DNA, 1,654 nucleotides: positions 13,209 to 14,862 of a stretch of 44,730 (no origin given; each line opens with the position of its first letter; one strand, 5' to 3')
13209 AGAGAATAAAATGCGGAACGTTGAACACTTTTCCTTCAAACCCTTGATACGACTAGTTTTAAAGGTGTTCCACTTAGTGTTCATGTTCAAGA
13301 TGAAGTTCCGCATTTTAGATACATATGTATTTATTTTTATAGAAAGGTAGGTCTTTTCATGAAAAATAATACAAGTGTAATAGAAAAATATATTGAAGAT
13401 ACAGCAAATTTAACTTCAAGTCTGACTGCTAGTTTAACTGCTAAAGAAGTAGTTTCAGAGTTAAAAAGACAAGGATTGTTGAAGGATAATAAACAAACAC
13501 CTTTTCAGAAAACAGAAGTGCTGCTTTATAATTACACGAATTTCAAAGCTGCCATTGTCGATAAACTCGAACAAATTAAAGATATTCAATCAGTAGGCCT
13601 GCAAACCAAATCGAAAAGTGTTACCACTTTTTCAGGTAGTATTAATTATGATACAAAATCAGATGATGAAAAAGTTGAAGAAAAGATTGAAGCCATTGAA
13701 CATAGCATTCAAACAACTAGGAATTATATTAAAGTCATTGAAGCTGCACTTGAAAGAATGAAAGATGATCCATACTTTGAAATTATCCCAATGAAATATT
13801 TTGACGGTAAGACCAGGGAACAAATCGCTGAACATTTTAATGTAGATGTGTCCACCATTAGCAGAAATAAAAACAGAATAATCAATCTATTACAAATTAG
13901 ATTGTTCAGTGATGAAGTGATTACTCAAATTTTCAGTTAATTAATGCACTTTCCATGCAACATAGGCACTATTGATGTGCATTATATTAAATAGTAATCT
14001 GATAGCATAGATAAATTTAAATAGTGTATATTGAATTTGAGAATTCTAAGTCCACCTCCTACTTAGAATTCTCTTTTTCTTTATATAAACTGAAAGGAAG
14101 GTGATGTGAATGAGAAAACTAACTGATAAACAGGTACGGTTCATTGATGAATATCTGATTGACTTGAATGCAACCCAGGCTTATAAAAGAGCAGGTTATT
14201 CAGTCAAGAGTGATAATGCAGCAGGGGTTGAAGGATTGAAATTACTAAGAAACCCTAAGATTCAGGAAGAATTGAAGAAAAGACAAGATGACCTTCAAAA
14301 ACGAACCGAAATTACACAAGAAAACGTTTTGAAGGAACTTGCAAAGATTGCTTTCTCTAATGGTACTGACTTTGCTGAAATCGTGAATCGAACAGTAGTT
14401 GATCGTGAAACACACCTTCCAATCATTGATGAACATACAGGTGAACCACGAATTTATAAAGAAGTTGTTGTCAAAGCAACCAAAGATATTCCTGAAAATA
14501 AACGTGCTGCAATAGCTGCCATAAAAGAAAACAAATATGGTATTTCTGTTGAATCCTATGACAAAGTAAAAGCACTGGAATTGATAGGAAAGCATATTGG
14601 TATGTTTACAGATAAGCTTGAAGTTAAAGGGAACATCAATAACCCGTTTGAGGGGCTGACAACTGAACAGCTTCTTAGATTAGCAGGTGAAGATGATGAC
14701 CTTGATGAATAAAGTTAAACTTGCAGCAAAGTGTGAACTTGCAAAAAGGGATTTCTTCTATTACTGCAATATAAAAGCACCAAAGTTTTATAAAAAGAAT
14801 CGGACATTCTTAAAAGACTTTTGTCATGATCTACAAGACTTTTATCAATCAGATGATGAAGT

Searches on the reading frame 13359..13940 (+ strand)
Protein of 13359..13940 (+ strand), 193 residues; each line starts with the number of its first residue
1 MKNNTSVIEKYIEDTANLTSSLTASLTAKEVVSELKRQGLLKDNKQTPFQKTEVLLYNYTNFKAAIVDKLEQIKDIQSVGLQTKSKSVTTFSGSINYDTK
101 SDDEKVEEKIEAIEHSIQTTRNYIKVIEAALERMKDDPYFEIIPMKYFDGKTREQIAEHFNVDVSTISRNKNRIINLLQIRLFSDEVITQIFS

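Call 8: search_protein_families(library=pfam, proteins=[window:13359-13940:+], max_evalue=0.01)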
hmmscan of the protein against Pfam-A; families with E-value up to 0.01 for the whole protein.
window:13359-13940:+ (193 aa): 6 families
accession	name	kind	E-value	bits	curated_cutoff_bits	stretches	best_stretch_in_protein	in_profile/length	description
PF08281.18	Sigma70_r4_2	-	9.5e-05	22.4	25.7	1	139-171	15-47/54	Sigma-70, region 4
PF13613.12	HTH_Tnp_4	-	0.00011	22.2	27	1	152-182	21-51/53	Helix-turn-helix of DDE superfamily endonuclease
PF15978.11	TnsD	-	0.0068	15.9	32.4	1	45-173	112-222/355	Tn7-like transposition protein D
PF13518.12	HTH_28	-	0.0075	16.8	25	0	145-169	7-31/52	Helix-turn-helix domain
PF04545.22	Sigma70_r4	-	0.0078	16.1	24.1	0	141-176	11-46/50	Sigma-70, region 4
PF13384.12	HTH_23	-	0.0083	16.4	24.6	0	149-173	16-40/50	Homeodomain-like domain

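Call 13: find_related_loci(query=window:13359-13940:+, collection=viral_contigs, flank=3000)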
Query window:13359-13940:+ (193 aa) in viral_contigs; peptide patterns used: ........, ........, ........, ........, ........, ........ (x = any residue, [..] = any of these).
19 stretches matched a pattern; 2 encode a relative of the query (tblastn E <= 1e-3); 2 distinct loci.
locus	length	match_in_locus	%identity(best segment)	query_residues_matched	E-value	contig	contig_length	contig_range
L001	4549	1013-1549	57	3-193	7e-69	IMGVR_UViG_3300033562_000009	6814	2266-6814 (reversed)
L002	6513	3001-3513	63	23-193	2e-68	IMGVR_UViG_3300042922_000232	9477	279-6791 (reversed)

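Call 16: search_protein_families(library=phrogs, proteins=[window:13359-13940:+], max_evalue=0.001)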
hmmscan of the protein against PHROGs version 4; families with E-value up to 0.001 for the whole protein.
window:13359-13940:+ (193 aa): 5 families
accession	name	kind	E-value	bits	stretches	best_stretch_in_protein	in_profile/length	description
phrog_36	-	transcription regulation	3.3e-19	70.4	1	29-188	29-193/220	transcriptional regulator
phrog_1558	-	unknown function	9.1e-16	59.2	1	23-183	13-169/178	-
phrog_248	-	transcription regulation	1.2e-09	39.5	1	51-176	24-131/161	transcriptional activator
phrog_1740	-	transcription regulation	8.6e-07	28.8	1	102-179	140-213/567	RNA polymerase sigma factor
phrog_21810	-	unknown function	0.00096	20.2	0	38-168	7-104/125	-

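Call 41: search_dna_similar(query=window:13359-13940:+, collection=phages, mode=protein, max_rows=25)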
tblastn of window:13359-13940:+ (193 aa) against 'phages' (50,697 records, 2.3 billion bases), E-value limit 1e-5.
Records with a match: 5; places in all: 5; records where one place covers at least 80% of the query: 1.
Best place of each record, by identity: <60% 5.
By first word of the organism name: Fusobacterium 4; Roseburia 1.
By host as written in the record: Fusobacterium nucleatum 3; - 1; Fusobacterium necrophorum 1.
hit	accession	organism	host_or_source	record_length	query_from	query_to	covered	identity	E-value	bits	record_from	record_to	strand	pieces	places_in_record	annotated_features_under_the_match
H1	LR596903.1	Roseburia phage Shimadzu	-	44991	8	184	92%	33.1%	3e-20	93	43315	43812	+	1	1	orf59: RNA polymerase sigma factor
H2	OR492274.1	Fusobacterium phage phiPaco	Fusobacterium necrophorum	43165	46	188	74%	30.8%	3e-14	76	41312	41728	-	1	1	transcriptional regulator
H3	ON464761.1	Fusobacterium phage JD-Fnp3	Fusobacterium nucleatum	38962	49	188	73%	29.3%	5e-7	55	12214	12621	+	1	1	transcriptional regulator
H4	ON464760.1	Fusobacterium phage JD-Fnp2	Fusobacterium nucleatum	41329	49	188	73%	29.3%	5e-7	55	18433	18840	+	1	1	transcriptional regulator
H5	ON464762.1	Fusobacterium phage JD-Fnp5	Fusobacterium nucleatum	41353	49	188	73%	29.3%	5e-7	55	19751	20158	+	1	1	transcriptional regulator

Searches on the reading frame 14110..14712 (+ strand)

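Call 8: search_protein_families(library=pfam, proteins=[window:14110-14712:+], max_evalue=0.01)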
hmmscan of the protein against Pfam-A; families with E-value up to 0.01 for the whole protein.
window:14110-14712:+ (200 aa): 1 family
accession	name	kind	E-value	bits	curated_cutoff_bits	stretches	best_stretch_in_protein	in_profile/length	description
PF03592.21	Terminase_2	-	1.8e-40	139.2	26.1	1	4-173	1-138/141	Terminase small subunit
